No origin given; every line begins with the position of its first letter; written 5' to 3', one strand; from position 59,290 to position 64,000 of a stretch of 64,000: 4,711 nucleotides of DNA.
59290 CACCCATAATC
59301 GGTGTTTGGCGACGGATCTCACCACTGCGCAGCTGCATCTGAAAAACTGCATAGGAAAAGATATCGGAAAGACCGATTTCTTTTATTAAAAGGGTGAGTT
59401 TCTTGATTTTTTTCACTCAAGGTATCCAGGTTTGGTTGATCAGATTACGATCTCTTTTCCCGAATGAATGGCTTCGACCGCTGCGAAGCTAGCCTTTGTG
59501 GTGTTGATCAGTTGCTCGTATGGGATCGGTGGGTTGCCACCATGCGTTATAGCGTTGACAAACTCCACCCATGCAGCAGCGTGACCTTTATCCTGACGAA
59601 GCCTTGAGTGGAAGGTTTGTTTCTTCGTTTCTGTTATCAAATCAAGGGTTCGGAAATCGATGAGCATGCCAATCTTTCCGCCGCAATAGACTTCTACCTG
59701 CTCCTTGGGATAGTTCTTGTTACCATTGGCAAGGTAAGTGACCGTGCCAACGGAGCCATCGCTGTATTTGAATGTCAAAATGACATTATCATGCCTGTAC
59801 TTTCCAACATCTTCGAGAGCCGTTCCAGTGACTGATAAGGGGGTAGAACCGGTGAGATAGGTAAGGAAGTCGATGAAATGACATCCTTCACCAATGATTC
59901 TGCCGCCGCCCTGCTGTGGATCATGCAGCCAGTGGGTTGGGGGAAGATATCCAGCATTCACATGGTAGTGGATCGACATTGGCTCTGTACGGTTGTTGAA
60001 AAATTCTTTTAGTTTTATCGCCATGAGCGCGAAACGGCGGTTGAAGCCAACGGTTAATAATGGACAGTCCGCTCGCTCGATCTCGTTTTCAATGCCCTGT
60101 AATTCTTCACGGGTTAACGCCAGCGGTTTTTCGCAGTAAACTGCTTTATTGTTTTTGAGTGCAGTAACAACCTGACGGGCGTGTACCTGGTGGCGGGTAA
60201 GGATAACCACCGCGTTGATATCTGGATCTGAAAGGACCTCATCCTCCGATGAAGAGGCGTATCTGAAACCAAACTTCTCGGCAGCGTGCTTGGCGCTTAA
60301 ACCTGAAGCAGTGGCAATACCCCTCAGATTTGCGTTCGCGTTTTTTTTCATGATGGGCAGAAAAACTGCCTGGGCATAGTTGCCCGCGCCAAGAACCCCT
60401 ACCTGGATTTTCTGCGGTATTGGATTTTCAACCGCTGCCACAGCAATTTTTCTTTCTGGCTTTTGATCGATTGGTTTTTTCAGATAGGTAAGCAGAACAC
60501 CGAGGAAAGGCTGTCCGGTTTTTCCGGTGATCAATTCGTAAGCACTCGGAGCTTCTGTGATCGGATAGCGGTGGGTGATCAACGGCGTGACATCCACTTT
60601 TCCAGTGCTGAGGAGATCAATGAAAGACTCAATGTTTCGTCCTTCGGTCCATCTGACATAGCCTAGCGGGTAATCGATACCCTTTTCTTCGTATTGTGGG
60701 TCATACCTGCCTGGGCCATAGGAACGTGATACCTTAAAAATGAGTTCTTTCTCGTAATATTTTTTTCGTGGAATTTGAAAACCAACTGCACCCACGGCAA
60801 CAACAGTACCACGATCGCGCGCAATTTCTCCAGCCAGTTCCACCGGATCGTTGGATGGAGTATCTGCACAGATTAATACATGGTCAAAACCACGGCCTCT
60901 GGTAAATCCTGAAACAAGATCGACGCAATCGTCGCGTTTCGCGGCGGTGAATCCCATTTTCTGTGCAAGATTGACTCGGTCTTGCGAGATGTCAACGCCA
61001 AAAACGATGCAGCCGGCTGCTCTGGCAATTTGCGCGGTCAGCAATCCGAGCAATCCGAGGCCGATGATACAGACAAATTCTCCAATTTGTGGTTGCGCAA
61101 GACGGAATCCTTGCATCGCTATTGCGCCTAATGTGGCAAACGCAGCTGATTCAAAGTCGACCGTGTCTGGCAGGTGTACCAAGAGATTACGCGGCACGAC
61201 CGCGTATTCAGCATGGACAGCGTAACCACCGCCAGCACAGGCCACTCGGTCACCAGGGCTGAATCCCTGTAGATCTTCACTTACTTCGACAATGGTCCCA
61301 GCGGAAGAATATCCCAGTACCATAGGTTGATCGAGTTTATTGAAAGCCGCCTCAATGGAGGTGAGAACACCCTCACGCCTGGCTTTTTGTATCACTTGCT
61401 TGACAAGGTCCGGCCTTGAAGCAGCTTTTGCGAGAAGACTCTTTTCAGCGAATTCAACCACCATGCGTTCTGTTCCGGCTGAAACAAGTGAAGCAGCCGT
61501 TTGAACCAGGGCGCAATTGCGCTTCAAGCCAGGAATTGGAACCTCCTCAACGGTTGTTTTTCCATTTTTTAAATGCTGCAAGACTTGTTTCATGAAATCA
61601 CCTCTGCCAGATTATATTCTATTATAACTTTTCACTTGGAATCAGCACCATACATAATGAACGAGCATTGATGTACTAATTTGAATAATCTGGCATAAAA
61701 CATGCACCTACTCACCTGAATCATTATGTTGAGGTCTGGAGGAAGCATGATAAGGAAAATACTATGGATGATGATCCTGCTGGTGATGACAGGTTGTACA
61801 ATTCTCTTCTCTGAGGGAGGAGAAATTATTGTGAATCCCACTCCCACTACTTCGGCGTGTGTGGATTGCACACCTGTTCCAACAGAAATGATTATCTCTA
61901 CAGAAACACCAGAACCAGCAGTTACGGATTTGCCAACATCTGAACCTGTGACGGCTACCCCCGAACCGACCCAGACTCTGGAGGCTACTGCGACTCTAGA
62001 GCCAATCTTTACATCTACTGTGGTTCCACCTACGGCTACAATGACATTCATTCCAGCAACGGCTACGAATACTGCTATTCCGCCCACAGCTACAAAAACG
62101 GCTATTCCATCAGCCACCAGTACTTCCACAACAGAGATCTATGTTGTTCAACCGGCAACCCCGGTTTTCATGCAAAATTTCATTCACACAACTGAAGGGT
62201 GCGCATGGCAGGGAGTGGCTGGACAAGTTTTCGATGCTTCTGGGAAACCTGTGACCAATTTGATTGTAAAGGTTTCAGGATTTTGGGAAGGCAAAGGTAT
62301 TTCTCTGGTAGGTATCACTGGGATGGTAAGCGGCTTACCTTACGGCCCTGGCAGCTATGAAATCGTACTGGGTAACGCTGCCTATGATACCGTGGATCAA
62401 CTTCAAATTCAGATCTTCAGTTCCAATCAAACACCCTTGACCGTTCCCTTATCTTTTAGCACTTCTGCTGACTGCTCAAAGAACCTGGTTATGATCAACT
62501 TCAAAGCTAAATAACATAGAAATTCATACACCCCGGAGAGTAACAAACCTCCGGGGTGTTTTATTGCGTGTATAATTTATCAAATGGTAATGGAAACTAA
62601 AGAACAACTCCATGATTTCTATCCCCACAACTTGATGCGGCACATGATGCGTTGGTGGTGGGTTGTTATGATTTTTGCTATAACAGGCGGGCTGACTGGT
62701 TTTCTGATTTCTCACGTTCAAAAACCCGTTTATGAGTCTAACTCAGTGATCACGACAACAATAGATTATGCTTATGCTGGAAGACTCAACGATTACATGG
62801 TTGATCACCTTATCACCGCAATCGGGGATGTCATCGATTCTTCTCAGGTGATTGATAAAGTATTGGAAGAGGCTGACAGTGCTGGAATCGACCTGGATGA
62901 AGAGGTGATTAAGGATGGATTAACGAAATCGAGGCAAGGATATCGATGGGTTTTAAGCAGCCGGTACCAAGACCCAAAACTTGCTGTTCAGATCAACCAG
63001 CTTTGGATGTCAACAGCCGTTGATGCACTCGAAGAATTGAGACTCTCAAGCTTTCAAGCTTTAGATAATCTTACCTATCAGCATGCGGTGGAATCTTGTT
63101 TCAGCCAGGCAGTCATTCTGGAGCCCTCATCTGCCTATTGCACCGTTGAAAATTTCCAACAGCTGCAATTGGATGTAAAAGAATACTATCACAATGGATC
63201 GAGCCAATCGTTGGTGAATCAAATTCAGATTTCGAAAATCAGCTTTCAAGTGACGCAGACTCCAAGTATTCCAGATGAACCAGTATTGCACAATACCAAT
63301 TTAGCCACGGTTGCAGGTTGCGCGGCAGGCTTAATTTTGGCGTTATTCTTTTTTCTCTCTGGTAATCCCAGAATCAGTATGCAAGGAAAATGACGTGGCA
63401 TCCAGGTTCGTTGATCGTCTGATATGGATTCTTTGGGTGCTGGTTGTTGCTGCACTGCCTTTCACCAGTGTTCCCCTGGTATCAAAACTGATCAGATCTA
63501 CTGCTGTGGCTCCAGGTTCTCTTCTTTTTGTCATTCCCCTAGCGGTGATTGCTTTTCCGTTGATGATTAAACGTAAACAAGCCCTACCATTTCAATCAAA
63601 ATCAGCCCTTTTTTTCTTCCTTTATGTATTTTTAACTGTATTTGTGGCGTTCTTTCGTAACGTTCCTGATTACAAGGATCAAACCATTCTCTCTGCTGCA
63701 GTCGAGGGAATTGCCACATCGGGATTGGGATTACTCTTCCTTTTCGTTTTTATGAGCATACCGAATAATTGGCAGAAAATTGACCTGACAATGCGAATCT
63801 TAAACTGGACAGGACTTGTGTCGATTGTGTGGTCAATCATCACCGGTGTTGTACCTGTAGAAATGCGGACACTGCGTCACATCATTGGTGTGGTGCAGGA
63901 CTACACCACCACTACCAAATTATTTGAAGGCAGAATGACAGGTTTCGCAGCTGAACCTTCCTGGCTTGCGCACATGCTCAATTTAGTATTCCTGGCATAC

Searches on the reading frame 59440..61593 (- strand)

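Call 11: search_protein_families(library=pfam, proteins=[window:59440-61593:-], max_evalue=0.01)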
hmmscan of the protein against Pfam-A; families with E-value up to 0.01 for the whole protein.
window:59440-61593:- (717 aa): 10 families
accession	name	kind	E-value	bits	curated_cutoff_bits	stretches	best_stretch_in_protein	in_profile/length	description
PF01408.29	GFO_IDH_MocA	-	1.4e-20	74.6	24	1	396-516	1-119/120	Oxidoreductase family, NAD-binding Rossmann fold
PF00107.32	ADH_zinc_N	-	1.1e-14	54.9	31.8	1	182-298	2-116/129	Zinc-binding dehydrogenase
PF22725.1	GFO_IDH_MocA_C3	-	5.9e-11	42.9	27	1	538-637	16-118/124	GFO/IDH/MocA C-terminal domain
PF08240.17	ADH_N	-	1.6e-08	35.2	23.5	1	85-143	28-104/104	Alcohol dehydrogenase GroES-like domain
PF02894.22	GFO_IDH_MocA_C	-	1.7e-08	35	22.9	1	538-653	12-129/218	Oxidoreductase family, C-terminal alpha/beta domain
PF03807.23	F420_oxidored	-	0.0005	21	21.6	1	397-481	1-81/94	NADP oxidoreductase coenzyme F420-dependent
PF03721.20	UDPG_MGDP_dh_N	-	0.00052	20.1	27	1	174-212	3-41/187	UDP-glucose/GDP-mannose dehydrogenase family, NAD binding domain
PF02826.25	2-Hacid_dh_C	-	0.00064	19.6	25.1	0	171-221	36-86/178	D-isomer specific 2-hydroxyacid dehydrogenase, NAD binding domain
PF13602.12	ADH_zinc_N_2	-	0.0012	20.2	27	1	231-355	19-123/134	Zinc-binding dehydrogenase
PF03447.22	NAD_binding_3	-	0.002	19.2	24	0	402-494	1-94/116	Homoserine dehydrogenase, NAD binding domain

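Call 32: search_protein_families(library=ncbifam, proteins=[window:59440-61593:-], max_evalue=0.01)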
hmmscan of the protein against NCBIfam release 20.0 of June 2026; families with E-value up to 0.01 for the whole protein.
window:59440-61593:- (717 aa): 36 families (the best 25 are shown)
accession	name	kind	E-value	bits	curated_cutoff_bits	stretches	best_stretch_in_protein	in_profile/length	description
TIGR04380.1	myo_inos_iolG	equivalog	2.9e-30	105.3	355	1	395-714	1-328/330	inositol 2-dehydrogenase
TIGR00692.1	tdh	equivalog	3e-21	75.8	458.35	1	126-248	118-243/340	L-threonine 3-dehydrogenase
NF003808.0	PRK05396.1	equivalog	3.8e-18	65.5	380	1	126-240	120-237/341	L-threonine 3-dehydrogenase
NF007642.0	PRK10309.1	equivalog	1.1e-17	64.3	550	1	126-270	116-262/347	galactitol-1-phosphate 5-dehydrogenase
TIGR03989.1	Rxyl_3153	subfamily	6.5e-17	61.8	440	1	126-269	140-288/370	NDMA-dependent alcohol dehydrogenase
NF041097.1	keto_inos_dh_IolM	equivalog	4.1e-16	58.6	450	1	171-271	207-314/389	scyllo-inosose 3-dehydrogenase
NF052679.1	InsChiInosDhIolG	equivalog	8.5e-16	57.9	540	1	396-542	3-152/343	bifunctional inositol 2-dehydrogenase/D-chiro-inositol 1-dehydrogenase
TIGR02824.1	quinone_pig3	subfamily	2e-14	53.3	296.8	1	88-269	56-239/325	putative NAD(P)H quinone oxidoreductase, PIG3 family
NF052479.1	LevoglcsnDh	equivalog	2.1e-14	53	650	1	394-582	2-203/386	levoglucosan dehydrogenase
NF040723.1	UDP-GlcNAcDh_Arch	equivalog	1.3e-12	47.9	450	1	396-707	1-299/302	UDP-N-acetylglucosamine 3-dehydrogenase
TIGR03366.1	HpnZ_proposed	hypoth_equivalog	5.6e-12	45.5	328.1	1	120-305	106-289/315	putative phosphonate catabolism associated alcohol dehydrogenase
NF010344.0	PRK13771.1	subfamily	7.4e-12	44.9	349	2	126-213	117-206/334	putative alcohol dehydrogenase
NF007375.0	PRK09880.1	equivalog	8.3e-12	44.5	469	1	127-271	126-269/344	L-idonate 5-dehydrogenase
NF041172.1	AcrlCoa_red_Thmprot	equivalog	2.3e-11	43.2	500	2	127-213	118-206/334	acryloyl-CoA reductase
TIGR01202.1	bchC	equivalog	3.4e-11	42.8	291.25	1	83-200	52-174/308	chlorophyll synthesis pathway protein BchC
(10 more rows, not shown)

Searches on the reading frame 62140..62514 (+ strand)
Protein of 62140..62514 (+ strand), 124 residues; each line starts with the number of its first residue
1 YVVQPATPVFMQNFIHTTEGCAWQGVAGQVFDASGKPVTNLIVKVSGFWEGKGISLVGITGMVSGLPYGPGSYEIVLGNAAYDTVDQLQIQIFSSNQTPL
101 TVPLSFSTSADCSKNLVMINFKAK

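Call 47: search_protein_families(library=pfam, proteins=[window:62140-62514:+], max_evalue=5)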
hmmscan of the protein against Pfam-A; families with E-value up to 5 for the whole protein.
window:62140-62514:+ (124 aa): 2 families
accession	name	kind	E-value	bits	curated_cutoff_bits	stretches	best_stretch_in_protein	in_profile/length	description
PF13620.12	CarboxypepD_reg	-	0.066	14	32.3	1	26-47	2-27/82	Carboxypeptidase regulatory-like domain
PF00775.27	Dioxygenase_C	-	0.19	11.6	27.3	1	26-45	32-51/182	Dioxygenase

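Call 66: find_homologous_proteins(query=window:62140-62514:+, max_evalue=0.001)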
Query window:62140-62514:+ (124 aa): 22 proteins with E <= 0.001 among 23 candidates.
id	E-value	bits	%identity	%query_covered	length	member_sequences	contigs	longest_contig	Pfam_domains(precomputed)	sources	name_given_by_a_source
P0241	1.1e-44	169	62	99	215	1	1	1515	-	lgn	-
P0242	1.3e-44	169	60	100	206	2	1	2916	-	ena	-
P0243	2.4e-44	168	64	95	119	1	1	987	-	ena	-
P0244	6.8e-44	166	59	100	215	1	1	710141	-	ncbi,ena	-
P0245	1.1e-43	166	60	100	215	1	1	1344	-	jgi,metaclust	metaclust:\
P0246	1.9e-42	162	57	98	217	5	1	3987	-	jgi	jgi:hypothetical protein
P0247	4.8e-42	160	60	100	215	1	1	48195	-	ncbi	-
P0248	1.2e-40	156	59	98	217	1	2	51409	-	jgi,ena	-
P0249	5.6e-37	144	57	98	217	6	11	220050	-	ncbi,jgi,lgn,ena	jgi:hypothetical protein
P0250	1.3e-36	143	55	98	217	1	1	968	-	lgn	-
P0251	9.7e-36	140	54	98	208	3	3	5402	-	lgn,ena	-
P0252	7.1e-35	137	53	99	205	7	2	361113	-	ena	-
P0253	9.8e-35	137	53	99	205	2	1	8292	-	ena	-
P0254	1.2e-34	136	54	100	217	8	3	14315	-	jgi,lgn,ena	-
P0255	6.0e-34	134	52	99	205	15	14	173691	-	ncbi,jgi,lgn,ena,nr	ncbi:MAG TPA: hypothetical protein PLV27_07520 [Anaerolineaceae bacterium]|nr:hypothetical protein [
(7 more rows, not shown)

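Call 67: find_encoding_contigs(protein=P0244, flank=8000, max_places=1)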
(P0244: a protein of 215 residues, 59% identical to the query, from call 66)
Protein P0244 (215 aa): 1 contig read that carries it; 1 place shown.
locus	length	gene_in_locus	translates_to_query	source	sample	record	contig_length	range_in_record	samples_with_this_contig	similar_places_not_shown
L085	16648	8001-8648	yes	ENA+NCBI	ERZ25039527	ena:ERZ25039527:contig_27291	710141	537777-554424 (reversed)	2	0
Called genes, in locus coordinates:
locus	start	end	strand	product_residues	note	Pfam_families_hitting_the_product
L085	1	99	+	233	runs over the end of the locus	PF00899:ThiF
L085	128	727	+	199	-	PF02585:PIG-L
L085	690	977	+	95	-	-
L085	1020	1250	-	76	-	-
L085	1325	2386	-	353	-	-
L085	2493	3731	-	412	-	PF13439:Glyco_transf_4, PF13579:Glyco_trans_4_4, PF00534:Glycos_transf_1, PF13692:Glyco_trans_1_4, PF13524:Glyco_trans_1_2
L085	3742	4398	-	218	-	PF07940:Hepar_II_III_C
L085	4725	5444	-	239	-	PF16889:Hepar_II_III_N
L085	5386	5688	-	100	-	-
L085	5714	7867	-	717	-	PF08240:ADH_N (weak), PF03807:F420_oxidored (faint), PF00107:ADH_zinc_N, PF01408:GFO_IDH_MocA, PF02894:GFO_IDH_MocA_C, PF22725:GFO_IDH_MocA_C3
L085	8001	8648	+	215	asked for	-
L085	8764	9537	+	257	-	-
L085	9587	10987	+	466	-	PF04932:Wzy_C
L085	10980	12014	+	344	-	-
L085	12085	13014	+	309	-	PF20773:InhA-like_MAM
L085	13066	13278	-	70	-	PF12732:YtxH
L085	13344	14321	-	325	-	PF01569:PAP2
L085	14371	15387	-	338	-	PF00294:PfkB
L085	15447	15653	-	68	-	-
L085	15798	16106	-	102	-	-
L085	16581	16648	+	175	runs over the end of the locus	PF27462:RecX_N, PF21982:RecX_HTH1, PF02631:RecX_HTH2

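Call 68: find_encoding_contigs(protein=P0255, flank=8000, max_places=2)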
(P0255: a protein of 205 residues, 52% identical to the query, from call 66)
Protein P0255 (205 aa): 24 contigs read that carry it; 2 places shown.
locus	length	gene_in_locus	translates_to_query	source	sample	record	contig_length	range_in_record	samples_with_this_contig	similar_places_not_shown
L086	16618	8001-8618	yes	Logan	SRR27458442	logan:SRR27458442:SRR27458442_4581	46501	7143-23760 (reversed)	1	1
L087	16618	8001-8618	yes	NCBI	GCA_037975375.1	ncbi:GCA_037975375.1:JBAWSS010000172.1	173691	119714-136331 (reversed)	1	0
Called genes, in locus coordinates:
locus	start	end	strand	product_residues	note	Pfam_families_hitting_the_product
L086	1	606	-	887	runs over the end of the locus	PF01368:DHH, PF02272:DHHA1 (weak), PF00571:CBS, PF01743:PolyA_pol, PF12627:PolyA_pol_RNAbd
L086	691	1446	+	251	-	PF00899:ThiF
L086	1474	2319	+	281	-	PF02585:PIG-L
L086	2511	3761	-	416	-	PF13439:Glyco_transf_4, PF13579:Glyco_trans_4_4, PF00534:Glycos_transf_1, PF13692:Glyco_trans_1_4, PF13524:Glyco_trans_1_2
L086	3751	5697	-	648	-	PF16889:Hepar_II_III_N (weak), PF07940:Hepar_II_III_C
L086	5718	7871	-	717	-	PF08240:ADH_N (weak), PF02826:2-Hacid_dh_C (faint), PF00107:ADH_zinc_N, PF01408:GFO_IDH_MocA, PF02894:GFO_IDH_MocA_C, PF22725:GFO_IDH_MocA_C3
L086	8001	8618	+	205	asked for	-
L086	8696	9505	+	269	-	PF02706:Wzz (weak)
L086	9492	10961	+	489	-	PF04932:Wzy_C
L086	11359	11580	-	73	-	PF12732:YtxH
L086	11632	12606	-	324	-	PF01569:PAP2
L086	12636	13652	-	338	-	PF00294:PfkB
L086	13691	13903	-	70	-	-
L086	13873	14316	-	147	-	-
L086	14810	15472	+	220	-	PF27462:RecX_N, PF21982:RecX_HTH1, PF02631:RecX_HTH2, PF21981:RecX_HTH3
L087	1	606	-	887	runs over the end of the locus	PF01368:DHH, PF02272:DHHA1 (weak), PF00571:CBS, PF01743:PolyA_pol, PF12627:PolyA_pol_RNAbd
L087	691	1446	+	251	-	PF00899:ThiF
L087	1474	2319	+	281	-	PF02585:PIG-L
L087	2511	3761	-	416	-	PF13439:Glyco_transf_4, PF13579:Glyco_trans_4_4, PF00534:Glycos_transf_1, PF13692:Glyco_trans_1_4, PF13524:Glyco_trans_1_2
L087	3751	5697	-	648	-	PF16889:Hepar_II_III_N (weak), PF07940:Hepar_II_III_C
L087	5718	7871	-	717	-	PF08240:ADH_N (weak), PF02826:2-Hacid_dh_C (faint), PF00107:ADH_zinc_N, PF01408:GFO_IDH_MocA, PF02894:GFO_IDH_MocA_C, PF22725:GFO_IDH_MocA_C3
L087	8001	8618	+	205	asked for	-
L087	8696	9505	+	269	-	PF02706:Wzz (weak)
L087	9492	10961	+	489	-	PF04932:Wzy_C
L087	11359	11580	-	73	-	PF12732:YtxH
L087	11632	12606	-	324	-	PF01569:PAP2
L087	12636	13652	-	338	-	PF00294:PfkB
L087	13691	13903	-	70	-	-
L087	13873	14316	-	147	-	-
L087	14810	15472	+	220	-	PF27462:RecX_N, PF21982:RecX_HTH1, PF02631:RecX_HTH2, PF21981:RecX_HTH3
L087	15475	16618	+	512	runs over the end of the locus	PF12072:RNase_Y_N, PF00013:KH_1 (weak), PF01966:HD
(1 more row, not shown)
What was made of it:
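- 61726..64000 (+): Second, core-conserved trio: lipoprotein with a Thr/Pro-rich tether, a Wzz-like protein, and the N-terminus of a Wzy_C orthologue. The trio is conserved in L085-L087 with a 466-489-aa Wzy_C (calls 67, 68).
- Checked: Its positional orthologues in L085-L087 are Wzy_C proteins (calls 67, 68).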

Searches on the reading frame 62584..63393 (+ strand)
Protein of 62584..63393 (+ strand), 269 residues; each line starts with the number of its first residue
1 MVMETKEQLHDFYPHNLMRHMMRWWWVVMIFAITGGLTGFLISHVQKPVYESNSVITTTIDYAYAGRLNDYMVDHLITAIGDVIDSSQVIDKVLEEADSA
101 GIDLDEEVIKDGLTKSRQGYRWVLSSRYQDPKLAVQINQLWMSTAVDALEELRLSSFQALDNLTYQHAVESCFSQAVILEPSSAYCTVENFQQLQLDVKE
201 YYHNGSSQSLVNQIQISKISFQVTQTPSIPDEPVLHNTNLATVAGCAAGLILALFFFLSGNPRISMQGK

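Call 11: search_protein_families(library=pfam, proteins=[window:62584-63393:+], max_evalue=0.01)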
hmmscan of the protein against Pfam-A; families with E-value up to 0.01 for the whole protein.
window:62584-63393:+ (269 aa): 1 family
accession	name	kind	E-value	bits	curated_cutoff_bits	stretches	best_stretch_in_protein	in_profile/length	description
PF02706.20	Wzz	-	0.00023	21.8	25.5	1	16-96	7-90/91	Chain length determinant protein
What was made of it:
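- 61726..64000 (+): Wzz 21.8 bits (call 11).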

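Call 32: search_protein_families(library=ncbifam, proteins=[window:62584-63393:+], max_evalue=0.01)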
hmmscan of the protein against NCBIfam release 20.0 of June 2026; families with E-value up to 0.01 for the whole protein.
window:62584-63393:+ (269 aa): 0 families

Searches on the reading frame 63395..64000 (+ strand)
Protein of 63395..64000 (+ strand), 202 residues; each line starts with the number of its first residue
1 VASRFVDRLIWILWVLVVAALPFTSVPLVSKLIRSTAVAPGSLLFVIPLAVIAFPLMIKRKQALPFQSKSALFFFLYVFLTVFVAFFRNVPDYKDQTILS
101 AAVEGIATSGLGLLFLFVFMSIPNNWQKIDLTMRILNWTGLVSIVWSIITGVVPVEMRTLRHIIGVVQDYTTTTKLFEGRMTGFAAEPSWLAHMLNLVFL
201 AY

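Call 11: search_protein_families(library=pfam, proteins=[window:63395-64000:+], max_evalue=0.01)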
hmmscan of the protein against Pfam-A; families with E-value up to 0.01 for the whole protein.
window:63395-64000:+ (202 aa): 0 families

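Call 32: search_protein_families(library=ncbifam, proteins=[window:63395-64000:+], max_evalue=0.01)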
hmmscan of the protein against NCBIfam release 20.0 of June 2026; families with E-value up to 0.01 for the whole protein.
window:63395-64000:+ (202 aa): 0 families

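Call 47: search_protein_families(library=pfam, proteins=[window:63395-64000:+], max_evalue=5)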
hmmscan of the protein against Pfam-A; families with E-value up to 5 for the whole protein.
window:63395-64000:+ (202 aa): 1 family
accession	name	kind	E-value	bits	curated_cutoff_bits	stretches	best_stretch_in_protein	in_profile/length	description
PF13903.11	Claudin_2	-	2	8.6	29.1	1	72-154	95-179/192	PMP-22/EMP/MP20/Claudin tight junction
